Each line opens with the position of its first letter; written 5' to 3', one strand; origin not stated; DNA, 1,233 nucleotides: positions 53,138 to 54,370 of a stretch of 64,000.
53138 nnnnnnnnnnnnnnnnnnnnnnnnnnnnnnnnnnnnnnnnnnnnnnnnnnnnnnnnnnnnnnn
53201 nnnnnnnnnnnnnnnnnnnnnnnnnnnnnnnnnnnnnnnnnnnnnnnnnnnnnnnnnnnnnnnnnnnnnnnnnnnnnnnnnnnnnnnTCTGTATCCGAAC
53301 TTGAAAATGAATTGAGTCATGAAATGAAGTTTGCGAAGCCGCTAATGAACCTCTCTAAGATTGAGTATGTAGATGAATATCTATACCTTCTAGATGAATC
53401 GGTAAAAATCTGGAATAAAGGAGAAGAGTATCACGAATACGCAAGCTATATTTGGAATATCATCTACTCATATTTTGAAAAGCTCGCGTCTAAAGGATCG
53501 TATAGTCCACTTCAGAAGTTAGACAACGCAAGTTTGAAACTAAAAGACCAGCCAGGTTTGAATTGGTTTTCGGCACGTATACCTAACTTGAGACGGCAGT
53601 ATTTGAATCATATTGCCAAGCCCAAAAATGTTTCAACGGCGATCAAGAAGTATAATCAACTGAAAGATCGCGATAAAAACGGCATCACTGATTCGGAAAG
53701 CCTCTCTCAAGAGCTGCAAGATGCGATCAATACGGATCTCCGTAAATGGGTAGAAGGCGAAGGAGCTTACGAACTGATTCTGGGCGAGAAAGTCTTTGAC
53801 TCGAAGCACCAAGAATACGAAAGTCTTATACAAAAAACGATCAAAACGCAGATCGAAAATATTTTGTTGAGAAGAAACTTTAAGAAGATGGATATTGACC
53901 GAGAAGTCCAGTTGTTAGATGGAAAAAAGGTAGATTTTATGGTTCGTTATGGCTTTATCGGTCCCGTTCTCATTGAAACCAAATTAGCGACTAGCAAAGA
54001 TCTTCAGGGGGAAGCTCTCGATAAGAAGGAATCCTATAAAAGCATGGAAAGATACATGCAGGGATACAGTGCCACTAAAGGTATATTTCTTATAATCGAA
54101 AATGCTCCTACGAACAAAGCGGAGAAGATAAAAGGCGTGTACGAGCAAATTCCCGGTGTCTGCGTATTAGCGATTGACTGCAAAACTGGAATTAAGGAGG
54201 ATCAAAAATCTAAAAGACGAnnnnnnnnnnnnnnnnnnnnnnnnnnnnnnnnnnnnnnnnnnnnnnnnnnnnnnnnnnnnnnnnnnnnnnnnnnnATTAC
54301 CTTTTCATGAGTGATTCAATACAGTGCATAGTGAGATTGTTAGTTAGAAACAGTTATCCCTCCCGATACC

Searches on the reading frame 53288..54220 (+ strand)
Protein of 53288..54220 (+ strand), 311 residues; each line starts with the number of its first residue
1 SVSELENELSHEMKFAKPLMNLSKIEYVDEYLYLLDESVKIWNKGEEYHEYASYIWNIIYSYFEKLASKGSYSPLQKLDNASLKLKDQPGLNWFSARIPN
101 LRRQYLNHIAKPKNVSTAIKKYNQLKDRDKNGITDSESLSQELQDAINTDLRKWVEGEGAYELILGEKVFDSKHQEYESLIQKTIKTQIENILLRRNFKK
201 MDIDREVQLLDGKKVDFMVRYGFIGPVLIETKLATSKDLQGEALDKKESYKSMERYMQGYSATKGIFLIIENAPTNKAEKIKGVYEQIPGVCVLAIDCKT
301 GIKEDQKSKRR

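Call 37: predict_structure(alignment_id=A2)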
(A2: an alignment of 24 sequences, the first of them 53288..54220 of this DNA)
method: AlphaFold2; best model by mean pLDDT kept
length: 311 residues; sequences in the alignment: 24
mean_pLDDT: 78.0   pTM: 0.52
mean pLDDT of the five models: 78.0, 77.6, 77.4, 77.2, 76.2
residues with pLDDT >= 90: 63; 70-90: 168; 50-70: 54; < 50: 26
segments of 3 or more residues with pLDDT < 50: 1-3, 162-164, 209-212, 301-311
pLDDT, mean of each block of 10 residues (from residue 1): 53 75 91 93 88 89 90 92 86 84 83 68 59 80 89 70 50 67 81 83 66 67 84 83 84 85 89 78 91 82 41 39
secondary structure, 60 per line:
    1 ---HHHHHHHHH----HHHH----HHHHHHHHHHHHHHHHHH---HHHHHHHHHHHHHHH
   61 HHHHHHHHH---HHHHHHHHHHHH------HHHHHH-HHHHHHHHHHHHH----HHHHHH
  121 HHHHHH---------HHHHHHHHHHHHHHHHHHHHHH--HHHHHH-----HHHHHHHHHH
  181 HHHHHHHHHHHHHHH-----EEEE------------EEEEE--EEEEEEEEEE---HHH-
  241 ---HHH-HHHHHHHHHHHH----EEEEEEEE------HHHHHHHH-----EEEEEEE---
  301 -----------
elements in order: H4-12 H17-20 H25-42 H46-69 H73-84 H91-96 H98-110 H115-126 H136-157 H160-165 H171-195 E201-204 E217-221 E224-233 H248-259 E264-271 H278-285 E291-297

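Call 61: find_related_loci(query=A2, collection=viral_contigs, flank=10000)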
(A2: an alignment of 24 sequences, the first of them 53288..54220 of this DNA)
Query A2 (311 aa) in viral_contigs; peptide patterns used: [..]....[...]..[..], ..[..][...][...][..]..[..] (x = any residue, [..] = any of these).
31 stretches matched a pattern, but none encodes a relative of the query by tblastn (E <= 1e-3).

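Call 63: find_related_loci(query=A2, collection=metagenome_contigs, flank=10000)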
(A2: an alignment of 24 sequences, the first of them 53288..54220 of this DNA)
Query A2 (311 aa) in metagenome_contigs; peptide patterns used: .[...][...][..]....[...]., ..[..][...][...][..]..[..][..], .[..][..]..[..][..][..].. (x = any residue, [..] = any of these).
318 stretches matched a pattern; 102 encode a relative of the query (tblastn E <= 1e-3); the best 80 are kept; 80 distinct loci.
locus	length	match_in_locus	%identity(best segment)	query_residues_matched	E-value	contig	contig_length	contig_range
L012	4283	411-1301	52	1-298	2e-104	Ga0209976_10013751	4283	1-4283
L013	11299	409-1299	52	1-298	1e-103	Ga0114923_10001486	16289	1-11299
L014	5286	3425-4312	47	2-298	3e-97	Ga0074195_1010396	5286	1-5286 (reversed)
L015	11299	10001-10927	46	1-310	2e-96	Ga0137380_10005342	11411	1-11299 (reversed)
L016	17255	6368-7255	47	1-298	2e-95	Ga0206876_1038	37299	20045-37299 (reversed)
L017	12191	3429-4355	46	1-311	3e-95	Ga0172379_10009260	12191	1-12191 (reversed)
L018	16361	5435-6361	47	1-311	1e-94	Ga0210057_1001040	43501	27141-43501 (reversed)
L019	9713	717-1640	46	1-311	1e-93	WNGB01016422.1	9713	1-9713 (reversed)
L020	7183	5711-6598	45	1-298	6e-93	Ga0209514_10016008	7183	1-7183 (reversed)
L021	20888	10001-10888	47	2-298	7e-93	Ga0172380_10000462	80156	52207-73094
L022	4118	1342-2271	46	2-311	8e-93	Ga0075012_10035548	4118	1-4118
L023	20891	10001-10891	48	2-298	2e-92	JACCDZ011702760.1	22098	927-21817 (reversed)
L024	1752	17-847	49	29-309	2e-96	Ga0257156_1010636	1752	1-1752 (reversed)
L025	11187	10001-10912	44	2-309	9e-90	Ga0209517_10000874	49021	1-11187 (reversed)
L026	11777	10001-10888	43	1-298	6e-89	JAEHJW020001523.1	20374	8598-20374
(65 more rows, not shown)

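Call 75: search_protein_representatives(alignment_id=A2)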
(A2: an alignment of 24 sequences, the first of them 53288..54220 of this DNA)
Query: 24 sequences, 309 profile positions. Proteins with E-value up to 0.001 (for the whole library): 426; up to 1e-10: 364; up to 1e-30: 239. The best 150 are listed.
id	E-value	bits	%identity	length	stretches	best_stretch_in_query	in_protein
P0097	6.8e-139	478.7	-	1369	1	3-308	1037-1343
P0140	8.2e-138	475.1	-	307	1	20-303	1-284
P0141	1.9e-137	473.9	-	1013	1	2-307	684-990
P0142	2.4e-136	470.3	-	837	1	1-302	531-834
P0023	3.7e-135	466.4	-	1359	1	1-308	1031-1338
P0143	8.0e-135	465.3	-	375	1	1-305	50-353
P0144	3.5e-131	453.4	-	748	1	2-305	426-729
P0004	2.3e-129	447.4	-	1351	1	1-304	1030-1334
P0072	3.2e-129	446.9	-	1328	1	2-307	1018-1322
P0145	4.3e-128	443.2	-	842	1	2-306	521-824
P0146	1.6e-126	438.1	-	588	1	2-304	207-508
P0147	2.4e-126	437.5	-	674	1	1-301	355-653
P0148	4.2e-123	426.8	-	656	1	2-307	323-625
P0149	3.6e-122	423.8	-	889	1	2-306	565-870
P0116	3.3e-118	410.8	-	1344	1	2-298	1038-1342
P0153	3.1e-111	387.8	-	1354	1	2-308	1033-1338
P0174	1.9e-82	293.3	-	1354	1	5-298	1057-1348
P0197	2.4e-74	266.7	-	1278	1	7-300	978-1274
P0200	1.5e-73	264.0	-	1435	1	1-296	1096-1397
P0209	2.3e-71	256.9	-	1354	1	4-297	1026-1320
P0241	9.2e-63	228.6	-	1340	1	2-276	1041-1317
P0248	1.6e-59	218.0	-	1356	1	14-303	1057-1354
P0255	2.6e-56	207.5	-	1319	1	2-301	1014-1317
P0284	2.1e-50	188.0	-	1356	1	29-298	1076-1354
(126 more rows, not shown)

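Call 100: fold_search(model_id=the predicted structure, library=pdb)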
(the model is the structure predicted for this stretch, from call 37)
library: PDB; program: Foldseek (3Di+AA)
matches with E <= 10: 241; with E <= 0.001: 0
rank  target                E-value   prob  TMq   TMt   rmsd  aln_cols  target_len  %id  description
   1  9ibq_A                7.2e-03  0.80  0.24  0.25  21.2       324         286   11  Structure of BstEII with DNA substrate (released 2026-03-04)
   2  6ut7_G                3.7e-02  0.97  0.23  0.18   6.1       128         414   13  Fitted model for the tetradecameric assembly of Thermococcus gammatolerans McrB AAA+ hexamers with bound McrC (released 2020-10-21)
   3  2gb7_A                7.0e-02  0.57  0.24  0.25  26.2       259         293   14  Metal-depleted Ecl18kI in complex with uncleaved, modified DNA (released 2006-06-20)
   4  2fqz_A                1.1e-01  0.51  0.24  0.26  28.1       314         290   12  Metal-depleted Ecl18kI in complex with uncleaved DNA (released 2006-06-20)
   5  5lhc_B                1.2e-01  0.28  0.22  0.14  19.7       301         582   14  The structure of D456A mutant of Nt.BspD6I nicking endonuclease at 0.24 nm resolution . (released 2017-08-16)
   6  4dap                  1.4e-01  0.94  0.25  0.32   6.9       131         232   17  The structure of Escherichia coli SfsA (released 2013-08-14)
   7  2gb7_C                1.7e-01  0.54  0.25  0.26  23.9       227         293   15  Metal-depleted Ecl18kI in complex with uncleaved, modified DNA (released 2006-06-20)
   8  2gb7_B                1.9e-01  0.28  0.22  0.23  25.3       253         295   16  Metal-depleted Ecl18kI in complex with uncleaved, modified DNA (released 2006-06-20)
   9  5liz                  2.2e-01  0.28  0.23  0.14  21.6       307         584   14  The structure of Nt.BspD6I nicking endonuclease with all cysteines mutated by serine residues at 0.19 nm resolution . (released 2017-08-02)
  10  2ewf                  2.3e-01  0.28  0.23  0.14  21.4       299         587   14  Crystal structure of the site-specific DNA nickase N.BspD6I (released 2006-11-21)
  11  2fqz_B                2.5e-01  0.28  0.24  0.25  30.1       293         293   13  Metal-depleted Ecl18kI in complex with uncleaved DNA (released 2006-06-20)
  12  9ja1_E                2.7e-01  0.54  0.15  0.20   4.7        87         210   14  The RNA polymerase II elongation complex from Saccharomyces cerevisiae (released 2024-09-04)
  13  5lhc_A                2.7e-01  0.23  0.23  0.15  21.3       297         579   15  The structure of D456A mutant of Nt.BspD6I nicking endonuclease at 0.24 nm resolution . (released 2017-08-16)
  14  8yfq_E                2.9e-01  0.54  0.15  0.21   4.6        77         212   14  Cryo EM structure of Komagataella phaffii RNAPII-Rat1-Rai1 pre-termination complex (released 2024-09-25)
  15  5liq_A                2.9e-01  0.16  0.20  0.13  19.0       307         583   13  The structure of C160S,C508S,C578S mutant of Nt.BspD6I nicking endonuclease at 0.185 nm resolution . (released 2017-08-02)
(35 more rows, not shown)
